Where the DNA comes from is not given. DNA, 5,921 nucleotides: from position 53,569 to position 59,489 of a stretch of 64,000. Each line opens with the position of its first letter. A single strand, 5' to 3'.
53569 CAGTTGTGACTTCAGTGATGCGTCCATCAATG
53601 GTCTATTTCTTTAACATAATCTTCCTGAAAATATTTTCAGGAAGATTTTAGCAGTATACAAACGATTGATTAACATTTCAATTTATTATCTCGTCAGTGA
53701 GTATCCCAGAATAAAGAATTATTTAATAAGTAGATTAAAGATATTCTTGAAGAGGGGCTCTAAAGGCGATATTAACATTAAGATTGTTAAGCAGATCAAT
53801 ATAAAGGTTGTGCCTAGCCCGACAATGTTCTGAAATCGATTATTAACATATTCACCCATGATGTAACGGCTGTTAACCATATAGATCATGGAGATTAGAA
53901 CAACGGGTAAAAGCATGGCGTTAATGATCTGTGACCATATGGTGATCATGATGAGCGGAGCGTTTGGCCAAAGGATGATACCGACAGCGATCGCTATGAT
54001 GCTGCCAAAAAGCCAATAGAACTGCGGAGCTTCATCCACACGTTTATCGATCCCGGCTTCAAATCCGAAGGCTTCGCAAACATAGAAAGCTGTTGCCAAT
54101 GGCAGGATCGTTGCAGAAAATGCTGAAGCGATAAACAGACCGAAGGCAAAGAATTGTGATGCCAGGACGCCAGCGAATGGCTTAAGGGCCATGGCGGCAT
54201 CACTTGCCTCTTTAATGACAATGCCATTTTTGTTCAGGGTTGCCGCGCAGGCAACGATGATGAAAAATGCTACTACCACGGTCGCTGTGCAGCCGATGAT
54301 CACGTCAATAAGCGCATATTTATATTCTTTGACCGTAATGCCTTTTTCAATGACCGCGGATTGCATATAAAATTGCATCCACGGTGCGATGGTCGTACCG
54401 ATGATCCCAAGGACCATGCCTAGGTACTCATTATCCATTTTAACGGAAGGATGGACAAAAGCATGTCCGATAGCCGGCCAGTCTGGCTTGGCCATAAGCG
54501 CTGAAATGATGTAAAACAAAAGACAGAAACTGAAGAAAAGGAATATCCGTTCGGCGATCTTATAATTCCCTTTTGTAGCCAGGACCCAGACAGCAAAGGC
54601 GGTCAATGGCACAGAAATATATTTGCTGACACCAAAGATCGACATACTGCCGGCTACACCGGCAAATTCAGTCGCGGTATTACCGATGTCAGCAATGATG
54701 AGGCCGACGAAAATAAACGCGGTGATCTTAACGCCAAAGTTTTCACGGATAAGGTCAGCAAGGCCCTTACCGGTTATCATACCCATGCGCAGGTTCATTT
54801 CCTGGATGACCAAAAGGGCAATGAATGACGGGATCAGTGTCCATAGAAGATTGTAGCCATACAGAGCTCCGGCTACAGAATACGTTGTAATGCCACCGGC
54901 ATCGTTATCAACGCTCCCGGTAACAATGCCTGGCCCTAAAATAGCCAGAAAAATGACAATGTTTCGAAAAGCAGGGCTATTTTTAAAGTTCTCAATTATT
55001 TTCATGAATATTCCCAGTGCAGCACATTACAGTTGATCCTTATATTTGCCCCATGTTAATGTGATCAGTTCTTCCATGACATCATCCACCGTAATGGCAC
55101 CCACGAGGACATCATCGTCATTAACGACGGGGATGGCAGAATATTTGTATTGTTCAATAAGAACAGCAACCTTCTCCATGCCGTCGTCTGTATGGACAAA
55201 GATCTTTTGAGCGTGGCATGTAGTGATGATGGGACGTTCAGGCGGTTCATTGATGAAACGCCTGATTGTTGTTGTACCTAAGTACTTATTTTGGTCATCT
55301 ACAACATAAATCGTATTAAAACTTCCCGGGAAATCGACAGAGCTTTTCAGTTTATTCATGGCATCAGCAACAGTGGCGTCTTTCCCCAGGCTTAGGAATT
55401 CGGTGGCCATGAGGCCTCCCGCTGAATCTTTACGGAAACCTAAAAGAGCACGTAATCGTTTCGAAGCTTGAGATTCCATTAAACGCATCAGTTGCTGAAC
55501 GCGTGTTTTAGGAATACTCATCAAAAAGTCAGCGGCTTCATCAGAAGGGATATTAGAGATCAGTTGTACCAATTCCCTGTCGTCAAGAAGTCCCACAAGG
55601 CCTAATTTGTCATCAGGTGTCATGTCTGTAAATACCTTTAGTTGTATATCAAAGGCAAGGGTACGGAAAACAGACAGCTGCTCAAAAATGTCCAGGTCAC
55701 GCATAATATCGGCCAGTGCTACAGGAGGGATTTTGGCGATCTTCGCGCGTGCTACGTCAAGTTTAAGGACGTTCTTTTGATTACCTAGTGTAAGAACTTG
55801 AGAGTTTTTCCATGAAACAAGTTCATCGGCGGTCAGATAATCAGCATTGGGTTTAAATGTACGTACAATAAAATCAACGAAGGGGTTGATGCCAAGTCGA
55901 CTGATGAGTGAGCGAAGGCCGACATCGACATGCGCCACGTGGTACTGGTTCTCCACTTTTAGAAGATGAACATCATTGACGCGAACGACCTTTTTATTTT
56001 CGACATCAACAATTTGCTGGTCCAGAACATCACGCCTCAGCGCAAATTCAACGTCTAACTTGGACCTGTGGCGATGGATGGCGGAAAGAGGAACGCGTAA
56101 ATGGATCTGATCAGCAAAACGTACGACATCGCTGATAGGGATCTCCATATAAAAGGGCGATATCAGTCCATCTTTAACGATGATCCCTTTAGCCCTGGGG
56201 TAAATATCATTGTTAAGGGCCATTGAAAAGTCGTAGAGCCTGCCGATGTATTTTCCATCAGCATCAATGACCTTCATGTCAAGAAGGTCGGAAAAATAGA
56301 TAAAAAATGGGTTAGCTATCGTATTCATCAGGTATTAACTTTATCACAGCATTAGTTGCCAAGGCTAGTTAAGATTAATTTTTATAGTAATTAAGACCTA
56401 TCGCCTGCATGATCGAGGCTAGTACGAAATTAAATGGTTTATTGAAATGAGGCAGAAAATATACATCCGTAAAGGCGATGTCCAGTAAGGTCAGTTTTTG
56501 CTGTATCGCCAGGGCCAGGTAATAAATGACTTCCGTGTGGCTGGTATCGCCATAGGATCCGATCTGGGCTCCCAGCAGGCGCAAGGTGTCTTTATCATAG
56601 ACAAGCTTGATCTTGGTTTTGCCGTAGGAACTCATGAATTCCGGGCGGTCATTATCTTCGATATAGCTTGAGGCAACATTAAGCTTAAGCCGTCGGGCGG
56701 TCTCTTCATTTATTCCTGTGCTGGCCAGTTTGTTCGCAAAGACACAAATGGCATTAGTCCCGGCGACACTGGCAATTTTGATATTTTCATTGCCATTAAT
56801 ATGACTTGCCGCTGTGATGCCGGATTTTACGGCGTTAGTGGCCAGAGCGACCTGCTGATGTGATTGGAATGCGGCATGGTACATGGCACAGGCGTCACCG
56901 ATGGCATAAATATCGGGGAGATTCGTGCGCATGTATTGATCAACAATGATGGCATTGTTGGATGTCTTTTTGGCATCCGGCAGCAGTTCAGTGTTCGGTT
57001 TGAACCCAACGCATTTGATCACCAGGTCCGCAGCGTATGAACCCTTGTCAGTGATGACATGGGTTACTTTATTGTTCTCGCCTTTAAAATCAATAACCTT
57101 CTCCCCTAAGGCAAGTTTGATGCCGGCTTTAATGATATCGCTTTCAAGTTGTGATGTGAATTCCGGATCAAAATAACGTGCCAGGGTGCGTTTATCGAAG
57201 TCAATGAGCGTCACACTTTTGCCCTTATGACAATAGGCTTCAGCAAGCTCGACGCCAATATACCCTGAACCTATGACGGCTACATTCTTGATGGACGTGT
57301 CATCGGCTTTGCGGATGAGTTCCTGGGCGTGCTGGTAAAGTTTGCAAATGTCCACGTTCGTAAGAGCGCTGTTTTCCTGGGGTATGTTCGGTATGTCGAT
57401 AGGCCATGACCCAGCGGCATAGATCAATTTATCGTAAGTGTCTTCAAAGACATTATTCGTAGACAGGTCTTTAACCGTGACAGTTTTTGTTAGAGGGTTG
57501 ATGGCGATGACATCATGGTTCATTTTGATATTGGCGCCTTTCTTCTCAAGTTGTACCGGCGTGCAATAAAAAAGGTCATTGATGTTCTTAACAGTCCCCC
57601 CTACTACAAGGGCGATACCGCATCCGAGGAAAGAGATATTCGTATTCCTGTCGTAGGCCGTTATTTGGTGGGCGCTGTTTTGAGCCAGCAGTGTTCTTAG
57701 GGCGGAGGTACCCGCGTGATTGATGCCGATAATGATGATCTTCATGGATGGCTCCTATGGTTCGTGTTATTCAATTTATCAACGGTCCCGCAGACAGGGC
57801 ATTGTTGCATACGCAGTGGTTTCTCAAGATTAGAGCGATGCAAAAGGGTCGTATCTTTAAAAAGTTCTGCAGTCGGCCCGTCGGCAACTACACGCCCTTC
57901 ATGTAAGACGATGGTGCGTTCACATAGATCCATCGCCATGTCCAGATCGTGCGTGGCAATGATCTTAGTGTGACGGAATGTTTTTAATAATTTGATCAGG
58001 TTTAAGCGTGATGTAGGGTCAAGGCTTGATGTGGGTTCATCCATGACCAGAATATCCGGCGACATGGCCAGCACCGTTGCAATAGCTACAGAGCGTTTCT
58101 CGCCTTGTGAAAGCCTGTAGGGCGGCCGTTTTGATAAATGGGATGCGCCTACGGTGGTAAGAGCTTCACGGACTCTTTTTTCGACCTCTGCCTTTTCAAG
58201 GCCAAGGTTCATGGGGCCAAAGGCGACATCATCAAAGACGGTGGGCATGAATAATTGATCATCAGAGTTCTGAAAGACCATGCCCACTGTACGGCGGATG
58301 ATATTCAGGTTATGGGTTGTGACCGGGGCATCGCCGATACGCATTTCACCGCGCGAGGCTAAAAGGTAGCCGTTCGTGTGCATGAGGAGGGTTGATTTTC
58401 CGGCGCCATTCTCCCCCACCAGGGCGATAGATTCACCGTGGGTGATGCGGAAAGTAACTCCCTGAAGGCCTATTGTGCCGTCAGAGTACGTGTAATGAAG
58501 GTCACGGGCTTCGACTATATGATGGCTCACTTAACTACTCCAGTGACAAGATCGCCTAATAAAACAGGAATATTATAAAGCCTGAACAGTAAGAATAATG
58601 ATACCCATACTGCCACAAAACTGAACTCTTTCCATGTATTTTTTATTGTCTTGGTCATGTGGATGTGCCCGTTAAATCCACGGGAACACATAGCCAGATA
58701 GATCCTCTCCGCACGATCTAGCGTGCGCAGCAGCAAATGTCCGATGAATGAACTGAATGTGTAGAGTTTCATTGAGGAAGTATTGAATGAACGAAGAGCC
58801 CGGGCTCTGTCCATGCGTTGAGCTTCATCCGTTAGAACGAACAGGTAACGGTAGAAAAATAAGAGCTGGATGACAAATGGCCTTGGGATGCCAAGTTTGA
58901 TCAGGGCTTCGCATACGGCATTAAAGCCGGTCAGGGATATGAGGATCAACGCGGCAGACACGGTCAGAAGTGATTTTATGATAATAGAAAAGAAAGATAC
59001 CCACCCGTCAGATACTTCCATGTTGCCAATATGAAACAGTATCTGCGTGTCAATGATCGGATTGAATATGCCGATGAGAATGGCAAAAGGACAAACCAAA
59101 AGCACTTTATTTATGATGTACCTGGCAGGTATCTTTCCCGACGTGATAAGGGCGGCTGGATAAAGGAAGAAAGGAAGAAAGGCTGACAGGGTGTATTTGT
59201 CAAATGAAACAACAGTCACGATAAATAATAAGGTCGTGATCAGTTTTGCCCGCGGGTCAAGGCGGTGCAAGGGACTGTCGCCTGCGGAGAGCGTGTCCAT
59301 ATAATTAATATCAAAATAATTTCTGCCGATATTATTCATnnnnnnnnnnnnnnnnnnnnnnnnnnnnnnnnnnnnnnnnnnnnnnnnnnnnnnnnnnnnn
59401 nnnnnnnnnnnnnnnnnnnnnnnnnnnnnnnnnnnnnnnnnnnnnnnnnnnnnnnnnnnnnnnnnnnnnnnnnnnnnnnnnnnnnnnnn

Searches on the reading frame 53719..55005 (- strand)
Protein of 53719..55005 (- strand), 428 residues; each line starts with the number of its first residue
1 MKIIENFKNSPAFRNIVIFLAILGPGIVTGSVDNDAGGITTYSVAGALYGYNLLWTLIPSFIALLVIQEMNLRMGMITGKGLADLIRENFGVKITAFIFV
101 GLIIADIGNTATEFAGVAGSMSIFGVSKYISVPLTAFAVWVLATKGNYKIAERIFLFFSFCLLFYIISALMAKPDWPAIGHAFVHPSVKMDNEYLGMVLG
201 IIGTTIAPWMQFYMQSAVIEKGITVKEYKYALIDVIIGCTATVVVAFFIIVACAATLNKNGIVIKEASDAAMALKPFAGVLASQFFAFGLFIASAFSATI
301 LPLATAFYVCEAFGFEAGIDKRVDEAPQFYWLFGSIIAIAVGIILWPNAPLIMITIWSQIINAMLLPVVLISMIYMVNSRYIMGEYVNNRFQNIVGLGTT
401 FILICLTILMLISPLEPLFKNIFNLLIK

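Call 51: search_protein_families(library=pfam, proteins=[window:53719-55005:-], max_evalue=0.00001)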
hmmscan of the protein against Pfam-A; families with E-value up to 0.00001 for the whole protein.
window:53719-55005:- (428 aa): 1 family
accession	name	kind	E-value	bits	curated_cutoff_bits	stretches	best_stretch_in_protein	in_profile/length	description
PF01566.24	Nramp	-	5e-95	319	29.8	1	39-389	1-356/357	Natural resistance-associated macrophage protein-like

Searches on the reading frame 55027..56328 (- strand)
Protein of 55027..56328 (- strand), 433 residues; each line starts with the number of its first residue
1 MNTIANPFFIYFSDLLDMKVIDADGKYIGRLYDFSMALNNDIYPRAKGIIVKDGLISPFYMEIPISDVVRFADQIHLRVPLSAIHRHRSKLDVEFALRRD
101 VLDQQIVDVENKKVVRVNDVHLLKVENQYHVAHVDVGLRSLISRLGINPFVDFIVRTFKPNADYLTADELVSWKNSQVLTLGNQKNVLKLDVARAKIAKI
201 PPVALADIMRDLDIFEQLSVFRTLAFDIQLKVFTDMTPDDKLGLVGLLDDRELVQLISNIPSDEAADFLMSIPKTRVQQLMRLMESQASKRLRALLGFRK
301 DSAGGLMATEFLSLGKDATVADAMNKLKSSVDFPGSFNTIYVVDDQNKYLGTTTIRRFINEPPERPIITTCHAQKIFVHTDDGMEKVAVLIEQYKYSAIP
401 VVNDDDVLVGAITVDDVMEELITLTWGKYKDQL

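Call 51: search_protein_families(library=pfam, proteins=[window:55027-56328:-], max_evalue=0.00001)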
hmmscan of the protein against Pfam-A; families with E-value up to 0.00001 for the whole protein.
window:55027-56328:- (433 aa): 3 families
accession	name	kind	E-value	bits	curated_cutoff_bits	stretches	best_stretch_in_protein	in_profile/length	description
PF03448.22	MgtE_N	-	3e-17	63.5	25.9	1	201-301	2-102/102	MgtE intracellular N domain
PF00571.33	CBS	-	2.1e-15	57.2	24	1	376-421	10-55/57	CBS domain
PF05239.21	PRC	-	3e-06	27.6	21.2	0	10-78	4-72/78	PRC-barrel domain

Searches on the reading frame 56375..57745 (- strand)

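Call 51: search_protein_families(library=pfam, proteins=[window:56375-57745:-], max_evalue=0.00001)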
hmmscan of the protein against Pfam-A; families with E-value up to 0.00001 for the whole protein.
window:56375-57745:- (456 aa): 6 families
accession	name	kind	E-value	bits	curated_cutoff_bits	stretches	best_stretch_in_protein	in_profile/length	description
PF07992.20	Pyr_redox_2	-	1.5e-60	205.6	26.1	1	1-309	1-291/291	Pyridine nucleotide-disulphide oxidoreductase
PF00070.33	Pyr_redox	-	4.1e-19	69.3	22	1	154-232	1-79/82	Pyridine nucleotide-disulphide oxidoreductase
PF02852.28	Pyr_redox_dim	-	2e-12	47.7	25.3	1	333-435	4-103/110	Pyridine nucleotide-disulphide oxidoreductase, dimerisation domain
PF13738.12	Pyr_redox_3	-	7.3e-12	45.6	30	1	67-283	92-305/305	Pyridine nucleotide-disulphide oxidoreductase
PF01266.30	DAO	-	4.4e-07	30.2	27.9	0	195-258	150-213/353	FAD dependent oxidoreductase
PF03721.20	UDPG_MGDP_dh_N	-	4.5e-06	26.8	27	0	154-190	2-38/187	UDP-glucose/GDP-mannose dehydrogenase family, NAD binding domain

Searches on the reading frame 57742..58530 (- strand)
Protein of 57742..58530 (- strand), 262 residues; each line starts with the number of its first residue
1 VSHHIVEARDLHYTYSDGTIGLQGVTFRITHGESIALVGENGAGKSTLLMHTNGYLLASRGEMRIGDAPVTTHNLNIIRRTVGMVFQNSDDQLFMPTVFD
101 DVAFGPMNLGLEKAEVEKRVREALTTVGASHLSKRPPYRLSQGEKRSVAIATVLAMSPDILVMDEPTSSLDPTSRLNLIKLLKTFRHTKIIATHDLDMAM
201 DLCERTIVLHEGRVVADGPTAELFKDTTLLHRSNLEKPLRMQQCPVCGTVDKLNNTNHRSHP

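Call 51: search_protein_families(library=pfam, proteins=[window:57742-58530:-], max_evalue=0.00001)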
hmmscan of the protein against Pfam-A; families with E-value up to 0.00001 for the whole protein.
window:57742-58530:- (262 aa): 3 families
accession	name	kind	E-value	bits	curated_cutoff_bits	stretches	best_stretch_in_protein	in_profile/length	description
PF00005.33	ABC_tran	-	1.4e-30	107.1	25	1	22-168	1-137/137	ABC transporter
PF13304.12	AAA_21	-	6.3e-13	49.9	27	1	114-194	211-298/304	AAA domain, putative AbiEii toxin, Type IV TA system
PF02463.25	SMC_N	-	1.6e-06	28.2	40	0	34-201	26-204/220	RecF/RecN/SMC N terminal domain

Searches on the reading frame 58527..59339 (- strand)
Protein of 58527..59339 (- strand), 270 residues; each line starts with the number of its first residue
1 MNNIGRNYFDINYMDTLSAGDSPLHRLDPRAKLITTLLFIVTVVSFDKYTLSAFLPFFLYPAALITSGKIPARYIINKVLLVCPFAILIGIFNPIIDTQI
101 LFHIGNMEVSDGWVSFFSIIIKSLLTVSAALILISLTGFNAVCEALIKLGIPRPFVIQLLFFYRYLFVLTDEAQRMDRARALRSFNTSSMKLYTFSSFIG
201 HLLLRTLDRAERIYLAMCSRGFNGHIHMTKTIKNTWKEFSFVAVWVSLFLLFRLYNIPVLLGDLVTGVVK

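Call 51: search_protein_families(library=pfam, proteins=[window:58527-59339:-], max_evalue=0.00001)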
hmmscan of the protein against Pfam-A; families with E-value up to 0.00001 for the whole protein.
window:58527-59339:- (270 aa): 1 family
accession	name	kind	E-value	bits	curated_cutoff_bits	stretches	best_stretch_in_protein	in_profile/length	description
PF02361.21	CbiQ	-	2.8e-32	112.6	25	1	21-226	2-211/216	Cobalt transport protein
